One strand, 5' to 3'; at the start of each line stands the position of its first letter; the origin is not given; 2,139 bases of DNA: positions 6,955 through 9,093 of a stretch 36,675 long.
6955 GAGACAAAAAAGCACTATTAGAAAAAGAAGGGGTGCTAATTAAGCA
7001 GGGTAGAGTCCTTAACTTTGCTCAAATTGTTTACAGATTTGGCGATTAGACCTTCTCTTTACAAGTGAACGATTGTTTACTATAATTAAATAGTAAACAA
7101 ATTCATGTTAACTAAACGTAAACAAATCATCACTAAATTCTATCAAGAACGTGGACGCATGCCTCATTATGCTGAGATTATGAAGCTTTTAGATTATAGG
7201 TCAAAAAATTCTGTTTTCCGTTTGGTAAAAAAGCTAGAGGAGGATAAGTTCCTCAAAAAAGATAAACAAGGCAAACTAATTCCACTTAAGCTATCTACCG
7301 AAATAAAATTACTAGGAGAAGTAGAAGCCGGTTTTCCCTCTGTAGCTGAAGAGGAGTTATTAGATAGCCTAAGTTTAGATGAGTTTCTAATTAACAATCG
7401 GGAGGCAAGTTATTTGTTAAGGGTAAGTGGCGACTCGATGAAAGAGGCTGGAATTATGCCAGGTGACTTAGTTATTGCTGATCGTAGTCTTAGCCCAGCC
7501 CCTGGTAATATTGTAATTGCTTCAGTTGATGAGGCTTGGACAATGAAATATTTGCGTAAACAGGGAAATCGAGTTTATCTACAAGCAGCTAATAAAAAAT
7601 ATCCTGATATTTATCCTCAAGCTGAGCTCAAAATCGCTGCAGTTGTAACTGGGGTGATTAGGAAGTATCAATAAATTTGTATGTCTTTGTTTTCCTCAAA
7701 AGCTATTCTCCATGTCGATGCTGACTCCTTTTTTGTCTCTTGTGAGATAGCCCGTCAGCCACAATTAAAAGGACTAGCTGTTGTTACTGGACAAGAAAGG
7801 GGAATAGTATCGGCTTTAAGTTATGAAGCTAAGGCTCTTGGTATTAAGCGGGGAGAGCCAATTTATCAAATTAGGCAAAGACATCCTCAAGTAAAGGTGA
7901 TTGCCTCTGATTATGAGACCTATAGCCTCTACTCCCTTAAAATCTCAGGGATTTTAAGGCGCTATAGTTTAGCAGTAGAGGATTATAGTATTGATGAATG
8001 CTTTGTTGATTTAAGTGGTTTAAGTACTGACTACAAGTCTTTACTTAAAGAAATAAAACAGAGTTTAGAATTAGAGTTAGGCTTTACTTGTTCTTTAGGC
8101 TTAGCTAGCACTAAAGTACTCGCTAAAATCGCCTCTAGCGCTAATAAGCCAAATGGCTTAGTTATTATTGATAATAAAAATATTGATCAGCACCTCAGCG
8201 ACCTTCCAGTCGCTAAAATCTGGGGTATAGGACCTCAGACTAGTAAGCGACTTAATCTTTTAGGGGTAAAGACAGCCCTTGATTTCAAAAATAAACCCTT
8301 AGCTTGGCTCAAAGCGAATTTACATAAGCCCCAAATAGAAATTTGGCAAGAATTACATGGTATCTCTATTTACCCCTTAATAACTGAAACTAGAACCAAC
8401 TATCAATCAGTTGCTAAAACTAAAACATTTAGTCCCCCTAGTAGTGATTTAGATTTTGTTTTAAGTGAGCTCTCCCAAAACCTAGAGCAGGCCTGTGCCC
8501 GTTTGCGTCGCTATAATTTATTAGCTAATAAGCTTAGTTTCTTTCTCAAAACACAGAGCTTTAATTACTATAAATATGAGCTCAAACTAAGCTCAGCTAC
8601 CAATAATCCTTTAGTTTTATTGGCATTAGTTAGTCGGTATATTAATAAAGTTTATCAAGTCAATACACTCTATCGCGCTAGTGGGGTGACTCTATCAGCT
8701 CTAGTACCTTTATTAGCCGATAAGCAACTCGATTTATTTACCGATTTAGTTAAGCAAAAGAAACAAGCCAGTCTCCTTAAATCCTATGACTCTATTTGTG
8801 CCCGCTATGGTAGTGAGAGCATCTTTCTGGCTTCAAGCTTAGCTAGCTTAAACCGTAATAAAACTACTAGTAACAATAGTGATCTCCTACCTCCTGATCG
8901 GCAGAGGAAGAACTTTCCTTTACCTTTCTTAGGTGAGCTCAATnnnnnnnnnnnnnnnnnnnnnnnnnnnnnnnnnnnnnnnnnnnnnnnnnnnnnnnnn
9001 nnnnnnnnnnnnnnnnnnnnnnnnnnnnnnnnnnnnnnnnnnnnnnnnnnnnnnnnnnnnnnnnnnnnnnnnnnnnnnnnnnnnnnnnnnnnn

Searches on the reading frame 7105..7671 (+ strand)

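Call 61: search_protein_families(library=pfam, proteins=[window:7105-7671:+], max_evalue=0.001)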
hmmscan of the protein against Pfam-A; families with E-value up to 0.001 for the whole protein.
window:7105-7671:+ (189 aa): 1 family
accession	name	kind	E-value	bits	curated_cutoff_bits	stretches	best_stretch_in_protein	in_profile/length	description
PF00717.28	Peptidase_S24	-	2.3e-25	89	23.3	1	69-181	2-115/116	Peptidase S24-like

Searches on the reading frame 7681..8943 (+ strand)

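Call 61: search_protein_families(library=pfam, proteins=[window:7681-8943:+], max_evalue=0.001)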
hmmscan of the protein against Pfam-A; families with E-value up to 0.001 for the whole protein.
window:7681-8943:+ (421 aa): 3 families
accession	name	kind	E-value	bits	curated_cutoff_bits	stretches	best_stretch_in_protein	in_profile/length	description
PF00817.25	IMS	-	9.9e-41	139.5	23.2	1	12-152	1-147/148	impB/mucB/samB family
PF11799.13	IMS_C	-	7.3e-15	55.8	20.7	1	242-352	2-109/109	impB/mucB/samB family C-terminal domain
PF11798.14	IMS_HHH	-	2.1e-05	24.9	24.4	1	172-196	8-32/32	IMS family HHH motif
